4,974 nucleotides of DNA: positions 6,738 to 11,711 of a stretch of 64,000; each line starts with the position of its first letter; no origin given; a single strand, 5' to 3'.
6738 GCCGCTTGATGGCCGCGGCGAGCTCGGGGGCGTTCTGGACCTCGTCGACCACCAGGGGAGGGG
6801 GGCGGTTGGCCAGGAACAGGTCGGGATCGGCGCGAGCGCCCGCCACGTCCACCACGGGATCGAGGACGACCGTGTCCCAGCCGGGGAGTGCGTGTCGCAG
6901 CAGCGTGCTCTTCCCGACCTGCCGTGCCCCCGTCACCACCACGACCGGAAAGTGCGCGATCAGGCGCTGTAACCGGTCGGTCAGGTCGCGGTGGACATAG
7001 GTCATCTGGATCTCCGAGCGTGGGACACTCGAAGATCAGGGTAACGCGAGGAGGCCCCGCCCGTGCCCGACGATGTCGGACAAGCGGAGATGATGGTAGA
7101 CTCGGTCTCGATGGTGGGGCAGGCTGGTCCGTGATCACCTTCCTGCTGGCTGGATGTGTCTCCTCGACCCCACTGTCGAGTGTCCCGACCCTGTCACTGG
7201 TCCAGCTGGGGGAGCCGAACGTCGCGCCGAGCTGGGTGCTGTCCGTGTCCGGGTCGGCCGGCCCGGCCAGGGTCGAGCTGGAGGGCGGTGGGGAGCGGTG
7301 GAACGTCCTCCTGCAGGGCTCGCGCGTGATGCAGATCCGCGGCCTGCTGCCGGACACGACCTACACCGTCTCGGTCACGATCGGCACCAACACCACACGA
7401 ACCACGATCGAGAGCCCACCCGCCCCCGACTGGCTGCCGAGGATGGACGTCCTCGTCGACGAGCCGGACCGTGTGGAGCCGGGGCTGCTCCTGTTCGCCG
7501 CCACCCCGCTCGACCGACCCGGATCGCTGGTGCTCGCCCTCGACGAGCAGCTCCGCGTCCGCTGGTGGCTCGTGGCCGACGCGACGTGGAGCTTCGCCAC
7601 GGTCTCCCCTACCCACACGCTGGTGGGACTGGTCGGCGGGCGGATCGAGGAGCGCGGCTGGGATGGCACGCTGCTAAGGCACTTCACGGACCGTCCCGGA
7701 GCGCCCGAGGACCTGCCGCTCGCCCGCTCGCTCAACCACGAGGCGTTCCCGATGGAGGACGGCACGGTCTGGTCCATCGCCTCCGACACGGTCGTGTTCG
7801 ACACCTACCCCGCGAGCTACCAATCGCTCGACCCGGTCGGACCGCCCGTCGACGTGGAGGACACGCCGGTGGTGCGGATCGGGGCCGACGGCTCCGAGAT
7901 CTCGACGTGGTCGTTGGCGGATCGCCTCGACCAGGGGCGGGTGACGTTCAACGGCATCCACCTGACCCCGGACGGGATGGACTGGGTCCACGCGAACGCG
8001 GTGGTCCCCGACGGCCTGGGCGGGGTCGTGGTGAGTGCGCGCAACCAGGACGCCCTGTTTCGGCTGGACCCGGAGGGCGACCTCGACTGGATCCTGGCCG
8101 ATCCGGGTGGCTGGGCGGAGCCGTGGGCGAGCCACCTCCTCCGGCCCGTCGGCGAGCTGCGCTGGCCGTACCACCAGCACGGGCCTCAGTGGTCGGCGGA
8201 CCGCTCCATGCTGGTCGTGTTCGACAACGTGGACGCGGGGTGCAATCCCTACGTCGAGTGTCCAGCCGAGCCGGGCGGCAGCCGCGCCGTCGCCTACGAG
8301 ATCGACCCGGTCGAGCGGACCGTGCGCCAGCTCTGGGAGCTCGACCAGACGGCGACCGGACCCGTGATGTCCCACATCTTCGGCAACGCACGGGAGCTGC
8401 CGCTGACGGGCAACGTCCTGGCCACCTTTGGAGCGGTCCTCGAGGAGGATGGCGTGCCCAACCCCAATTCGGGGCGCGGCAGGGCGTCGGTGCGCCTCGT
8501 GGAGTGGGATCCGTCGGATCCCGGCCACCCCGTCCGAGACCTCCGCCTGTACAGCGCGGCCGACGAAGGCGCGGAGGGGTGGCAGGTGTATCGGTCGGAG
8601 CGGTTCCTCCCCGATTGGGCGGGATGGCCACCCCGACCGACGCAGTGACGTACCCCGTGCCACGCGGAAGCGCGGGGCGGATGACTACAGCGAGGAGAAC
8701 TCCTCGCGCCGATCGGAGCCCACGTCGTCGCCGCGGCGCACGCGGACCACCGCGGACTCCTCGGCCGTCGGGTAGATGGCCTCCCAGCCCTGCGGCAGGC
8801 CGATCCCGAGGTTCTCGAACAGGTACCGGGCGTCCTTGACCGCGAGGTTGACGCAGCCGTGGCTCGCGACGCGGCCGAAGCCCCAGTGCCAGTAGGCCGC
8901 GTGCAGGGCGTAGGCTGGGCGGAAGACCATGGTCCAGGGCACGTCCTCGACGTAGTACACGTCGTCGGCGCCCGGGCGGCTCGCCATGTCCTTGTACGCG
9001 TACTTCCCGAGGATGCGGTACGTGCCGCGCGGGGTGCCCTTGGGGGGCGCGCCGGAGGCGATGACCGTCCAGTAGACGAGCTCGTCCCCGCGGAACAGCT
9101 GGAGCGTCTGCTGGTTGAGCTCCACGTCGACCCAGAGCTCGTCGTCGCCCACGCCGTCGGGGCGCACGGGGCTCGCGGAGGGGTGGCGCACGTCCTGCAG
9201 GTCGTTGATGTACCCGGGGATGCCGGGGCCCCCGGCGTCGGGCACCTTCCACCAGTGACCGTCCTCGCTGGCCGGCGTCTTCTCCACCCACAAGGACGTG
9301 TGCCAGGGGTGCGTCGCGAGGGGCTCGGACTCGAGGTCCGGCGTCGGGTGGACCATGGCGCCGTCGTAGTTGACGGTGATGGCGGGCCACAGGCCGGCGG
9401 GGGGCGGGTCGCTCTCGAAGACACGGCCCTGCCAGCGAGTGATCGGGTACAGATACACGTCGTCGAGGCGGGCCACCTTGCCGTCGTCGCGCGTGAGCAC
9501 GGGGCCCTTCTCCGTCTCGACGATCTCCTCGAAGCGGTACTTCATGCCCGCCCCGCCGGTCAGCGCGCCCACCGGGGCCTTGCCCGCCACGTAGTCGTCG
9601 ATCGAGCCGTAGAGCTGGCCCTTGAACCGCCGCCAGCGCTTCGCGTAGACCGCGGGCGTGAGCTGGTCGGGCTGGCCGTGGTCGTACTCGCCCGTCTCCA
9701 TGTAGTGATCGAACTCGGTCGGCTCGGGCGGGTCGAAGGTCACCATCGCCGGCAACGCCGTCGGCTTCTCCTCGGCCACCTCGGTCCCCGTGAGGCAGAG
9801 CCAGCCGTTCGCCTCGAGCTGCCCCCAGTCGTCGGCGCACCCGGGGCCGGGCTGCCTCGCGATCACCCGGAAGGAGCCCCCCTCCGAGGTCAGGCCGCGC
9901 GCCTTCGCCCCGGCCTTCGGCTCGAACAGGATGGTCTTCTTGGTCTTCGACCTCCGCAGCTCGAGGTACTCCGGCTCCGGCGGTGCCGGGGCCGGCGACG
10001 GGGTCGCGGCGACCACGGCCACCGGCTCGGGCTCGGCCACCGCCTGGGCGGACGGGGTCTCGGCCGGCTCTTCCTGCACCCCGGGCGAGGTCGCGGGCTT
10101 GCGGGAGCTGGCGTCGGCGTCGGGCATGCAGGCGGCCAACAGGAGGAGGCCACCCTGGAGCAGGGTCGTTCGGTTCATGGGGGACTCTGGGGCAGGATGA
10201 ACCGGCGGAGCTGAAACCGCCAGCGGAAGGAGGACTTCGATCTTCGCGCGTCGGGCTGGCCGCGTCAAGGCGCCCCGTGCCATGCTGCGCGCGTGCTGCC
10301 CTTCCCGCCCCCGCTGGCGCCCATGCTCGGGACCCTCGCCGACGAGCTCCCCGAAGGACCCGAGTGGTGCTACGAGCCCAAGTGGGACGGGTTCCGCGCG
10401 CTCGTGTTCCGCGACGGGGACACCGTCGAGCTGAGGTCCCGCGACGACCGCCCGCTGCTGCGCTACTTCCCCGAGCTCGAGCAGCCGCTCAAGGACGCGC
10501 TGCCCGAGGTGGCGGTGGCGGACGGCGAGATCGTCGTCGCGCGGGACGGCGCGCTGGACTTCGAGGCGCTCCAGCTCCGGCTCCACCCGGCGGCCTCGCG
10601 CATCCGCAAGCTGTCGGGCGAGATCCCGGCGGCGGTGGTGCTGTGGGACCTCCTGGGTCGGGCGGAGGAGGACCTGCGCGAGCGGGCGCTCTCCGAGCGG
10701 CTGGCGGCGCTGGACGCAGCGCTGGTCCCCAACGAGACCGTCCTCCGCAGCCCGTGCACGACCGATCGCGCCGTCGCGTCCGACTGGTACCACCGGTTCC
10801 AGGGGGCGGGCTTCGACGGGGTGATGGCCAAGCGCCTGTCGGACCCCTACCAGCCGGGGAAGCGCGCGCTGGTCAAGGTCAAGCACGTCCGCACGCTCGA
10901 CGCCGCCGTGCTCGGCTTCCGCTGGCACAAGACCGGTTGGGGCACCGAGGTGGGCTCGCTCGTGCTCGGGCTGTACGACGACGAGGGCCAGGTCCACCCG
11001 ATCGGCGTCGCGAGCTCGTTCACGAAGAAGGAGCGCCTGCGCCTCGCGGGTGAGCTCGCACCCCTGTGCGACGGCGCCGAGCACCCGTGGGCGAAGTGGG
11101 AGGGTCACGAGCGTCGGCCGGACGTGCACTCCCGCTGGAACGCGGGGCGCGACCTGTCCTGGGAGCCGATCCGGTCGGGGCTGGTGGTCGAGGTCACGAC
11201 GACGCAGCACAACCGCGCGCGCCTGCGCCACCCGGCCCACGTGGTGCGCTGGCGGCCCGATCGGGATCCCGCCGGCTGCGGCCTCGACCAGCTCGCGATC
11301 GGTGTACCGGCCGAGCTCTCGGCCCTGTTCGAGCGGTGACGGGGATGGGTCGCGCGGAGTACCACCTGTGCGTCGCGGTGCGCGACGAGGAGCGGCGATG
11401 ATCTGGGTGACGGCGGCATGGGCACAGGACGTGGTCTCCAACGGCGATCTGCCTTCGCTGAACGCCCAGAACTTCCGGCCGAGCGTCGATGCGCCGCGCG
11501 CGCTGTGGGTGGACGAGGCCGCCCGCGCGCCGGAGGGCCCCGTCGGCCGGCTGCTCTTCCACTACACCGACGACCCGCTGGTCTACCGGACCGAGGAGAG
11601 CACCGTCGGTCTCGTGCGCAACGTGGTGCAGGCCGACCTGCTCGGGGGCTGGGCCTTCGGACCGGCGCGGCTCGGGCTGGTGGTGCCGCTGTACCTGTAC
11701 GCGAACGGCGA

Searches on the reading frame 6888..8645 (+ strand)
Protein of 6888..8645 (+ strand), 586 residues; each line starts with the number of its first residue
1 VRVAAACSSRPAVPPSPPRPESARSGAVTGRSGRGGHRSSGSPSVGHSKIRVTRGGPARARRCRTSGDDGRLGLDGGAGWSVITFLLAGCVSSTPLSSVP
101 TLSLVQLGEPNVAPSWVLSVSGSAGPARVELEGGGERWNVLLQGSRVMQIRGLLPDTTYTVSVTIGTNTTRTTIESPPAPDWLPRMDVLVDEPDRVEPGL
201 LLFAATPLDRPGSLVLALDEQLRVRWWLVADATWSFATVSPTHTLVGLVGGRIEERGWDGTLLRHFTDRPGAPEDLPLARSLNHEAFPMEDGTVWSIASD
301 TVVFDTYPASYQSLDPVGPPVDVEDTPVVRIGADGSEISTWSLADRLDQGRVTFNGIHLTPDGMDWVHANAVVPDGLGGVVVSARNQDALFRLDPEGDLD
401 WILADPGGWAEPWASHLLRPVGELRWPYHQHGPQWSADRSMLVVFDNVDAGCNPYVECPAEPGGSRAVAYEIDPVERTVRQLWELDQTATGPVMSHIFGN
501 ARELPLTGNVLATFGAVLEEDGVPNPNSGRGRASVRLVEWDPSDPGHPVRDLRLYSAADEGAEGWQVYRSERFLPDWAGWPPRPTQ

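Call 75: search_protein_families(library=pfam, proteins=[window:6888-8645:+], max_evalue=0.001)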
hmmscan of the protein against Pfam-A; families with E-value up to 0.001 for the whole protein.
window:6888-8645:+ (586 aa): 2 families
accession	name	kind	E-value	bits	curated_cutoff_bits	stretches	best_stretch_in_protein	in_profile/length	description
PF05935.17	Arylsulfotrans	-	1.2e-36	126.9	24.2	1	215-518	30-335/374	Arylsulfotransferase (ASST)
PF14269.12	Arylsulfotran_2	-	1.2e-08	35.1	27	1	283-515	60-280/301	Arylsulfotransferase (ASST)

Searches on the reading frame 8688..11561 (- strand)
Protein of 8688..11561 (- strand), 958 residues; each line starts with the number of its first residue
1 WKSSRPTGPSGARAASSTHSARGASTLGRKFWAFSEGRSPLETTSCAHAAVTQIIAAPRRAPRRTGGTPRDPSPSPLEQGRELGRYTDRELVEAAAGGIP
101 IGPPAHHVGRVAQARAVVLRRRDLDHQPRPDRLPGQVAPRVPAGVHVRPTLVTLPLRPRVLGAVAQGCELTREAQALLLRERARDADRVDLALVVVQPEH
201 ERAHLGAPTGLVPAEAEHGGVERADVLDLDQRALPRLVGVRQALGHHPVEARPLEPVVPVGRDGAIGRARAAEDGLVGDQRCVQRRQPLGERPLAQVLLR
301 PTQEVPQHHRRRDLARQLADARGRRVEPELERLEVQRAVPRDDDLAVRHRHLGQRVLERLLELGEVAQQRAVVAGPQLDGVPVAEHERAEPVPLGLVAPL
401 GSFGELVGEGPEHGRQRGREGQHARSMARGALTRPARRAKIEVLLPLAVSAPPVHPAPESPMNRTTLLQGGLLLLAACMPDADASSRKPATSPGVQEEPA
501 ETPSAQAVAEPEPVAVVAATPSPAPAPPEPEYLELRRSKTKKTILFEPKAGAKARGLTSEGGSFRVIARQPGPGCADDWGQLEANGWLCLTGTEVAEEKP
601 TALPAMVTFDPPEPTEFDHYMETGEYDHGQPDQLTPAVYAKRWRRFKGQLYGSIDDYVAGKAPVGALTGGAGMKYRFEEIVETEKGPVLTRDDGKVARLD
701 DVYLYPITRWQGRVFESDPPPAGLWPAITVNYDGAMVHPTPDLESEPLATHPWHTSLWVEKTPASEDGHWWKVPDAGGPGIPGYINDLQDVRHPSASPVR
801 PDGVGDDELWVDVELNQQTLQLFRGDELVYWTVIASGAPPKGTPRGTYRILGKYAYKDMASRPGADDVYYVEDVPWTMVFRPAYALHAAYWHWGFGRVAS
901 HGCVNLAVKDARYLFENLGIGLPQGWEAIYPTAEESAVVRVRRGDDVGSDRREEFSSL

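Call 75: search_protein_families(library=pfam, proteins=[window:8688-11561:-], max_evalue=0.001)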
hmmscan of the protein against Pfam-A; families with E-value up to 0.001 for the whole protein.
window:8688-11561:- (958 aa): 1 family
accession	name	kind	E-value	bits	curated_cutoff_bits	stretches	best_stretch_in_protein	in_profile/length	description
PF03734.19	YkuD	-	5.9e-19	69.5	23.4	1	810-921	3-141/146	L,D-transpeptidase catalytic domain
